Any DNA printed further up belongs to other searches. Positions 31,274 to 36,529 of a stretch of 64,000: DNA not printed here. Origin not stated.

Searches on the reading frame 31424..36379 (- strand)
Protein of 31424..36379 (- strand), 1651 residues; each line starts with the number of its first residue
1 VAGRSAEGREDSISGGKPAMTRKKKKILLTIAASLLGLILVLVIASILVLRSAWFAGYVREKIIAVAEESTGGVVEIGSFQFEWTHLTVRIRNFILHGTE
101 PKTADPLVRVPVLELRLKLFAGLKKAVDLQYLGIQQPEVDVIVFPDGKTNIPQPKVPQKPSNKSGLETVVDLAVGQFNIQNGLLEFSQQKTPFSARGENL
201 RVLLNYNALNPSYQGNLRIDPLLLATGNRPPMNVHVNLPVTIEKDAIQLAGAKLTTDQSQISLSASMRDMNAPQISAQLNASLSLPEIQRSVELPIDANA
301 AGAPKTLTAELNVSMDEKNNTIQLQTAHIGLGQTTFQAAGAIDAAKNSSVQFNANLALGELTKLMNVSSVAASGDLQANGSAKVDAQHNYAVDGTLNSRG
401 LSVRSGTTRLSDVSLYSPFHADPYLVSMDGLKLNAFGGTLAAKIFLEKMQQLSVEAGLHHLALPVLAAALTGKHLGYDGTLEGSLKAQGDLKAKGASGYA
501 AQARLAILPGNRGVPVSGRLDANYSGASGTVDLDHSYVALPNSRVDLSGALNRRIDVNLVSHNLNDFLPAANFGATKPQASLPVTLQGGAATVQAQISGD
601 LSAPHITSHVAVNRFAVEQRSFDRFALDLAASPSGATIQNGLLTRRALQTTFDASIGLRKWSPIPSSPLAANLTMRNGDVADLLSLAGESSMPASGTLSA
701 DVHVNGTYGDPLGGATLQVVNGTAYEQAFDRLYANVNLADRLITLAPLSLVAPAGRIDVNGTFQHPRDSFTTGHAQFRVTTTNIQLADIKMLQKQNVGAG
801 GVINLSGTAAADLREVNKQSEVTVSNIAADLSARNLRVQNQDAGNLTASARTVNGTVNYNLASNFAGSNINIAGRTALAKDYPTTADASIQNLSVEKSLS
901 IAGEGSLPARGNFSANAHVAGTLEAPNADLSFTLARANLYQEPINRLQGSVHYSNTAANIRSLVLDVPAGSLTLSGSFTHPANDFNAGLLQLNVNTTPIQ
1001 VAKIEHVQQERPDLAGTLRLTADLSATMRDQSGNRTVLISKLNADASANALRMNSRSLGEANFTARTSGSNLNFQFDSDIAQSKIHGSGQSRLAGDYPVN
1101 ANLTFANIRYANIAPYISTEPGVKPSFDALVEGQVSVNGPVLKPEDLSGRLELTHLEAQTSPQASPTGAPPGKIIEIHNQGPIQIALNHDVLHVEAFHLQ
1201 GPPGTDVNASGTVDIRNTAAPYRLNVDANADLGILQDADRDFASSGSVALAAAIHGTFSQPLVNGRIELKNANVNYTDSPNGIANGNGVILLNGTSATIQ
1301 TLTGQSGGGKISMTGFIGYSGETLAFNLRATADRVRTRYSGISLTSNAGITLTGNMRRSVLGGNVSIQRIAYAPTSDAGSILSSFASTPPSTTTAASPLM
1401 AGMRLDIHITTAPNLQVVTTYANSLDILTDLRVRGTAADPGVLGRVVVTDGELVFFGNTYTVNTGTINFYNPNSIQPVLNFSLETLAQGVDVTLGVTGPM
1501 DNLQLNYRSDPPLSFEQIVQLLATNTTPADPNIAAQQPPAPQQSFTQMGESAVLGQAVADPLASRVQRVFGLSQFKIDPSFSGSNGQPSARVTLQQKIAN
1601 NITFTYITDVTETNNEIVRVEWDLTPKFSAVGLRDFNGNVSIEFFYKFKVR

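Call 27: search_protein_families(library=pfam, proteins=[window:31424-36379:-], max_evalue=0.0001)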
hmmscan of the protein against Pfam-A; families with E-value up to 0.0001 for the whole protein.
window:31424-36379:- (1651 aa): 1 family
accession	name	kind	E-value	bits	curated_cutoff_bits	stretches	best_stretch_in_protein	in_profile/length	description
PF04357.19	TamB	-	1.6e-34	120.2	22.4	1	1301-1648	2-381/381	TamB, inner membrane protein subunit of TAM complex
